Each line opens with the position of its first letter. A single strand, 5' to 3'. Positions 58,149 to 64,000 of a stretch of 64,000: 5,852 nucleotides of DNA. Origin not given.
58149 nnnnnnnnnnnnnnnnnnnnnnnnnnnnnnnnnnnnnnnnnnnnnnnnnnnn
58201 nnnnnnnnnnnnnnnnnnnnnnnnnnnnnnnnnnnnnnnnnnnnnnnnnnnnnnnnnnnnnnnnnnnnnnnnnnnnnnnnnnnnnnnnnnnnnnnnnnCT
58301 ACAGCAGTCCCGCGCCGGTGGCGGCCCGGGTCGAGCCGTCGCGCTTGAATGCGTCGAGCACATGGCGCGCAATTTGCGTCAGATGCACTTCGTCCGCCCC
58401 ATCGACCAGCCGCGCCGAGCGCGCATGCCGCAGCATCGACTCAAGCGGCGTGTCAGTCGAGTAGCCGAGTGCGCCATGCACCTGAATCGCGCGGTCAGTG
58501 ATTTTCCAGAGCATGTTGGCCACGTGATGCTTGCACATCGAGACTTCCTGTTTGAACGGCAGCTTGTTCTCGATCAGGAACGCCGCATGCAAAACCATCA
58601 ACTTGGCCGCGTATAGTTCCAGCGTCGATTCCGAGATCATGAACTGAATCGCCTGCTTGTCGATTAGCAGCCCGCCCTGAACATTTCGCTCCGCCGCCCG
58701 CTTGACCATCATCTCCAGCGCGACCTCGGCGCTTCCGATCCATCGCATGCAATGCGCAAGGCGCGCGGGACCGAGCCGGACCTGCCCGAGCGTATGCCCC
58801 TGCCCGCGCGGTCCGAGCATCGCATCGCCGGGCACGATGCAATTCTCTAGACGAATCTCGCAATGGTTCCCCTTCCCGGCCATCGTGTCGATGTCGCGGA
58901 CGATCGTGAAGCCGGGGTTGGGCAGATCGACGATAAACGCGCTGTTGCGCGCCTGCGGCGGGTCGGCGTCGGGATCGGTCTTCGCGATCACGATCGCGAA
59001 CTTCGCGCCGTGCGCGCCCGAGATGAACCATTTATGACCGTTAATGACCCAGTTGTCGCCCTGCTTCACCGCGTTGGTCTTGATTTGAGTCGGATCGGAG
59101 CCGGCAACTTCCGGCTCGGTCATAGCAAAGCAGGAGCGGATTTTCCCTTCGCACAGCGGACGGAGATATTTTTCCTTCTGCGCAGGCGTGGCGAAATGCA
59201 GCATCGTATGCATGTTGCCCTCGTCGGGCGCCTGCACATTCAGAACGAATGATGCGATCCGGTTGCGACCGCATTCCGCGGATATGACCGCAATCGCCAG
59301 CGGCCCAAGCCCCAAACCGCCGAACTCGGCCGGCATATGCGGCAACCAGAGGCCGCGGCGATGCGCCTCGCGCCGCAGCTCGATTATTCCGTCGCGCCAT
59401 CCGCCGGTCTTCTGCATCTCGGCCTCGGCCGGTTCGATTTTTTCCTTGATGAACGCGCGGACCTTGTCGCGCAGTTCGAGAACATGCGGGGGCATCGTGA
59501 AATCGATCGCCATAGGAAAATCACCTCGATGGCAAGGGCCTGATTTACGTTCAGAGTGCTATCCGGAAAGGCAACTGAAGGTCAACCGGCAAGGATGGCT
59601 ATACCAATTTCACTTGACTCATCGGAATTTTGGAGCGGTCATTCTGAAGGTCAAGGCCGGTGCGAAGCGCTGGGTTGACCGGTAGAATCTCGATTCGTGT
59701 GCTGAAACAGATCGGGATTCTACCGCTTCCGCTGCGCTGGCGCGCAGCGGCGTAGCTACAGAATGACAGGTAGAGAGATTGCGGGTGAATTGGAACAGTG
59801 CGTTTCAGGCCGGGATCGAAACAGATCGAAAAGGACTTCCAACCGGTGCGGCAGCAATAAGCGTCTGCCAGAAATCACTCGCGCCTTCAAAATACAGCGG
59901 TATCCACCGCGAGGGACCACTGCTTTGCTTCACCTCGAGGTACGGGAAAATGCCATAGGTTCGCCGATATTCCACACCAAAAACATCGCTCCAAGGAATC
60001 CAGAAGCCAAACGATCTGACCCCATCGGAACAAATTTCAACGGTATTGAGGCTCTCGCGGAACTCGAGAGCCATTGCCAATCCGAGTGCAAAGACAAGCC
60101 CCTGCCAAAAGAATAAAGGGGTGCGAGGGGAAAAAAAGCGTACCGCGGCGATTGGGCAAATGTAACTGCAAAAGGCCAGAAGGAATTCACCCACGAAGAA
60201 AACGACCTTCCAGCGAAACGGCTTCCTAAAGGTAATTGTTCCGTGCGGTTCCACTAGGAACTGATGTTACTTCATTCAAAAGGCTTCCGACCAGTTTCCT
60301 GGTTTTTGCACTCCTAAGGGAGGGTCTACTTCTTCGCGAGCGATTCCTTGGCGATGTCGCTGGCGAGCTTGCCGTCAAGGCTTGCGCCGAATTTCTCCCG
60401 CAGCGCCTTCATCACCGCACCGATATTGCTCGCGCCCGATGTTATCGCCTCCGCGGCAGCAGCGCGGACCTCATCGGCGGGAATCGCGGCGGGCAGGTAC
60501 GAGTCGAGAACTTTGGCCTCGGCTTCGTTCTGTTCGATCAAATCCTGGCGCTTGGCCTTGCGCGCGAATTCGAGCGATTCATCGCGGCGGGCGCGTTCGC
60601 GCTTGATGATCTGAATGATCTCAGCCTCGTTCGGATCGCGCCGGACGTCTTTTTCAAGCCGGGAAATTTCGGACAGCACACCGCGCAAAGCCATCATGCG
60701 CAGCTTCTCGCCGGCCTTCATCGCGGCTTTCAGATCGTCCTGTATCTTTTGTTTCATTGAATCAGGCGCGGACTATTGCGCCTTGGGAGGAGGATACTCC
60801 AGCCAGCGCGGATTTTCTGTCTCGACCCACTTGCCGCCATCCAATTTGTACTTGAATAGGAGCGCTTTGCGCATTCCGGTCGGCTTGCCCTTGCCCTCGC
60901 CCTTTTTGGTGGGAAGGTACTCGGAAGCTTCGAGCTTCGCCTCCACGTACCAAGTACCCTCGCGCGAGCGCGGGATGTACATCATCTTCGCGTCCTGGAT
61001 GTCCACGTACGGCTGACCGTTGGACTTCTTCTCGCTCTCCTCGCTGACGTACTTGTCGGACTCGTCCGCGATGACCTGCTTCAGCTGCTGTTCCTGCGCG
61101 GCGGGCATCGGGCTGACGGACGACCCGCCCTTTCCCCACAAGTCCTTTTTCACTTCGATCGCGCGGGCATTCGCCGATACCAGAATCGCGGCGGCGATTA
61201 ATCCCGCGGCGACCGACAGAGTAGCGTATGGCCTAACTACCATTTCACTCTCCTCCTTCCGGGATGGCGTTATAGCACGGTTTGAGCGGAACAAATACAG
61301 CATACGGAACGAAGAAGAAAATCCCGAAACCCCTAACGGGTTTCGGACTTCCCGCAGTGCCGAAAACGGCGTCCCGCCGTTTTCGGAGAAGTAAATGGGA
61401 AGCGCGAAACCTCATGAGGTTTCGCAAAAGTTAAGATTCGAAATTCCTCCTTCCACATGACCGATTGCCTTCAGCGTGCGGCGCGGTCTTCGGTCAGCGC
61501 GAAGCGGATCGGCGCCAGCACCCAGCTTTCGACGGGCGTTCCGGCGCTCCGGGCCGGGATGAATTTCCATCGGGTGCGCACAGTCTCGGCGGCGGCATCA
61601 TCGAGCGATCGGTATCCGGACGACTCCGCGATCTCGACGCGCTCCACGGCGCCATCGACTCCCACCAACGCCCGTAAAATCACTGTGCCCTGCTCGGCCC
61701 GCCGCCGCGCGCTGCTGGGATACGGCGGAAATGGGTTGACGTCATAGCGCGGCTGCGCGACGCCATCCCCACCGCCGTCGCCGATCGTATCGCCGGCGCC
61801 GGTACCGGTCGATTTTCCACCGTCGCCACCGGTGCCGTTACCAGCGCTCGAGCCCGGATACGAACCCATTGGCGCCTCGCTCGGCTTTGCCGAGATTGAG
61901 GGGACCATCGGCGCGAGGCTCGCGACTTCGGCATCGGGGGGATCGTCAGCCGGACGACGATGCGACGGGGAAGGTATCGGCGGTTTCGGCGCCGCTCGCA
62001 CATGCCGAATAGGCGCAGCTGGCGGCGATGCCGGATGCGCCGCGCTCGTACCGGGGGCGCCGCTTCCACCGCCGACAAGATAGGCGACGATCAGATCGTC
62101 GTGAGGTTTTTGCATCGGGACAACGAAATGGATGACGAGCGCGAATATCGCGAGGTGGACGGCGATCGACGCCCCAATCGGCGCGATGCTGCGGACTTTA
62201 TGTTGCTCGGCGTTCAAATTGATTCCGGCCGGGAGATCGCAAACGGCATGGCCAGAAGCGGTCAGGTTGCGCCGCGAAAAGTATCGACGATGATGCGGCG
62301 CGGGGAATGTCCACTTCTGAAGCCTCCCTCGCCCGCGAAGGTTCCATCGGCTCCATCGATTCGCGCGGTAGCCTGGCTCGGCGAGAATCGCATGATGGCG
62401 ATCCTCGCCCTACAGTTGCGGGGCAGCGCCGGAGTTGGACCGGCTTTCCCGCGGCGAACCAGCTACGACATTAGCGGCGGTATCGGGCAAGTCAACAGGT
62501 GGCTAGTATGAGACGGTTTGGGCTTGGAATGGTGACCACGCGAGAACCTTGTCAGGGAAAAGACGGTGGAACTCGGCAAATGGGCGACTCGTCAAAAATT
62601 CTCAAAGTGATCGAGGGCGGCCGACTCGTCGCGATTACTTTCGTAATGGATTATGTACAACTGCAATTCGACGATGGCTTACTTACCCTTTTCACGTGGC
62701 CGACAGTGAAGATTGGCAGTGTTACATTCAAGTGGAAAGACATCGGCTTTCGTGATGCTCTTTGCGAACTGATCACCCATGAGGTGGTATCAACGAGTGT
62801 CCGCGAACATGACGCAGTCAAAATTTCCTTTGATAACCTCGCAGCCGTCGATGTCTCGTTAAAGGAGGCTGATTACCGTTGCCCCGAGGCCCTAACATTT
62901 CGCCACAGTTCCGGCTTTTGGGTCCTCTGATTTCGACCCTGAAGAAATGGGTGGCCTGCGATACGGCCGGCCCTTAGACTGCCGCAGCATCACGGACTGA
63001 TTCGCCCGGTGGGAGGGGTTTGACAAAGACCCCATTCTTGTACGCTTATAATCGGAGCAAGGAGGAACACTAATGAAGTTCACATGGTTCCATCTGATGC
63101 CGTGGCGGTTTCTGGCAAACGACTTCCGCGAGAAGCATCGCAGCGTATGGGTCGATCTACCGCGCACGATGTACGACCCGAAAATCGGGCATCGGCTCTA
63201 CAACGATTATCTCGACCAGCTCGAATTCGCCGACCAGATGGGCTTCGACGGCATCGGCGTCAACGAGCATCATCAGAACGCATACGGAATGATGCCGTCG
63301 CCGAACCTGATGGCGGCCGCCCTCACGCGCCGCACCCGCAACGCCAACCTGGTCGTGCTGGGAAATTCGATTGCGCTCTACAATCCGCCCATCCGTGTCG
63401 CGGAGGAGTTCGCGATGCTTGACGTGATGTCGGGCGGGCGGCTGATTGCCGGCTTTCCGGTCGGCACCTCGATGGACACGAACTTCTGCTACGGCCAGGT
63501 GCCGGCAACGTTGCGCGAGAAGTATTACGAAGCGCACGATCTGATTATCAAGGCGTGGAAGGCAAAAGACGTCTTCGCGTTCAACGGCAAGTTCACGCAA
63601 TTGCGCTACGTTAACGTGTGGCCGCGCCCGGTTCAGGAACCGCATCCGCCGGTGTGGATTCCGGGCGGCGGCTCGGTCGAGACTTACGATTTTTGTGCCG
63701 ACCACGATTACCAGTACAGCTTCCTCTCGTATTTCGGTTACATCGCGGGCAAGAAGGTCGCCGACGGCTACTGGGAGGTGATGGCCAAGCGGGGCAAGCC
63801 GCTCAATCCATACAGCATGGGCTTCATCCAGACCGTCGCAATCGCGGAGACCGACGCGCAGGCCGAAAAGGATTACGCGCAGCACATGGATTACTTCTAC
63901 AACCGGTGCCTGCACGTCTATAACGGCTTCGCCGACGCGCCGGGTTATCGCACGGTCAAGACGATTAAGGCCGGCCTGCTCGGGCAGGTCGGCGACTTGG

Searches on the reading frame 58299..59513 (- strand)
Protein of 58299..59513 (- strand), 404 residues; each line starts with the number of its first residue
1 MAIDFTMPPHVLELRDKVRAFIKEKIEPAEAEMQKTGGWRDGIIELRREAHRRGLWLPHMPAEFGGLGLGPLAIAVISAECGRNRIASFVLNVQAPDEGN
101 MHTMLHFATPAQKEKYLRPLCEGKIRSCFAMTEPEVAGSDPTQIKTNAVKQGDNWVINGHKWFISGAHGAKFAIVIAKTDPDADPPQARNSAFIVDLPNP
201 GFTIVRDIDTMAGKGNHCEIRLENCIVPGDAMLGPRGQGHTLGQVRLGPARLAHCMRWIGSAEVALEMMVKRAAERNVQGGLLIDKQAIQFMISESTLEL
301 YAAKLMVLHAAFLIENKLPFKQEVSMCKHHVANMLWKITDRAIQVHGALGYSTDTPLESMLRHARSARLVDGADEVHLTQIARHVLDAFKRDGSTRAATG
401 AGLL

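Call 16: search_protein_families(library=pfam, proteins=[window:58299-59513:-], max_evalue=0.00001)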
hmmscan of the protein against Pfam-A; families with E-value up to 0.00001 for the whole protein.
window:58299-59513:- (404 aa): 4 families
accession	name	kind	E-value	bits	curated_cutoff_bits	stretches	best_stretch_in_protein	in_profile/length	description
PF00441.29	Acyl-CoA_dh_1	-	4.1e-37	128.1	22.4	1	237-386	1-150/150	Acyl-CoA dehydrogenase, C-terminal domain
PF02770.24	Acyl-CoA_dh_M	-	3.6e-22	78.8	33.3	1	128-225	1-97/97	Acyl-CoA dehydrogenase, middle domain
PF02771.21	Acyl-CoA_dh_N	-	1.1e-18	68.1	22.9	1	12-124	5-113/113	Acyl-CoA dehydrogenase, N-terminal domain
PF08028.16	Acyl-CoA_dh_2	-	2.2e-12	47.9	22.7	1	253-367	2-126/134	Acyl-CoA dehydrogenase, C-terminal domain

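Call 82: find_encoding_contigs(protein=window:58299-59513:-, flank=10000, max_places=4)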
Protein window:58299-59513:- (404 aa): 2 contigs read that carry it; 1 place shown.
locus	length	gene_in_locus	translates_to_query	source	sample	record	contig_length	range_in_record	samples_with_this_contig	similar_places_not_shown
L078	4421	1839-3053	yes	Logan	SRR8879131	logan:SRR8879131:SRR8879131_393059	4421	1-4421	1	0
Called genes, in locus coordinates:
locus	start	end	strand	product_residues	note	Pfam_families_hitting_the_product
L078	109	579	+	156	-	-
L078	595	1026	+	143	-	PF09424:YqeY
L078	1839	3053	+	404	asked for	PF02771:Acyl-CoA_dh_N, PF02770:Acyl-CoA_dh_M, PF00441:Acyl-CoA_dh_1, PF08028:Acyl-CoA_dh_2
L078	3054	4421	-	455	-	?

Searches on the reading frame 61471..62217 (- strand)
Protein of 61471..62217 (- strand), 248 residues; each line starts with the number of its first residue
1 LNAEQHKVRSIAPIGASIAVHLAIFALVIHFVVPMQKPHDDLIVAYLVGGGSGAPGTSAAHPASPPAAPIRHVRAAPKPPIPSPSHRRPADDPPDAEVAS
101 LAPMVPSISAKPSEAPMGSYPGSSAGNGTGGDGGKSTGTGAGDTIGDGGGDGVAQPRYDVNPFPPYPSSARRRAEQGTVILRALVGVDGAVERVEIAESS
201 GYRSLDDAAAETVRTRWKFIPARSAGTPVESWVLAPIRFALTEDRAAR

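Call 81: find_encoding_contigs(protein=window:61471-62217:-, flank=10000, max_places=2)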
Protein window:61471-62217:- (248 aa): no gene with exactly this product is on record in the collection.

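Call 84: search_protein_families(library=pfam, proteins=[window:61471-62217:-], max_evalue=0.001)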
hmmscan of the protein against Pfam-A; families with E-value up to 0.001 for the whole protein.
window:61471-62217:- (248 aa): 1 family
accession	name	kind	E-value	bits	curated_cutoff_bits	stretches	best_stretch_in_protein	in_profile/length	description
PF03544.19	TonB_C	-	2.8e-21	76.2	24.6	1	164-241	3-79/79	Gram-negative bacterial TonB protein C-terminal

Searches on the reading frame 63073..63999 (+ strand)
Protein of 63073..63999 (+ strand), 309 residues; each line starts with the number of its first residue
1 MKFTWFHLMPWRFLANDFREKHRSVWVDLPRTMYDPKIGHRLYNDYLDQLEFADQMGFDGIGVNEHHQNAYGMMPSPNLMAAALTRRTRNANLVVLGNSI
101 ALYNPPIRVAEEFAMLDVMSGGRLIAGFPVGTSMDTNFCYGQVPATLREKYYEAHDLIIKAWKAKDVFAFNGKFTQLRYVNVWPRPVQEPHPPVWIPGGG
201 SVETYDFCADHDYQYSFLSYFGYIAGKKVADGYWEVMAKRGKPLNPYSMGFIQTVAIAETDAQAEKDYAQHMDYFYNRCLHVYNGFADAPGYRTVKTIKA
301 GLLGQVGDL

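Call 84: search_protein_families(library=pfam, proteins=[window:63073-63999:+], max_evalue=0.001)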
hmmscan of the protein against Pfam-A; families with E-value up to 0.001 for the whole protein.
window:63073-63999:+ (309 aa): 1 family
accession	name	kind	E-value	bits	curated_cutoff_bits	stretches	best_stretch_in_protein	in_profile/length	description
PF00296.26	Bac_luciferase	-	1.1e-32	114.1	27.9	1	43-280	22-257/314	Luciferase-like monooxygenase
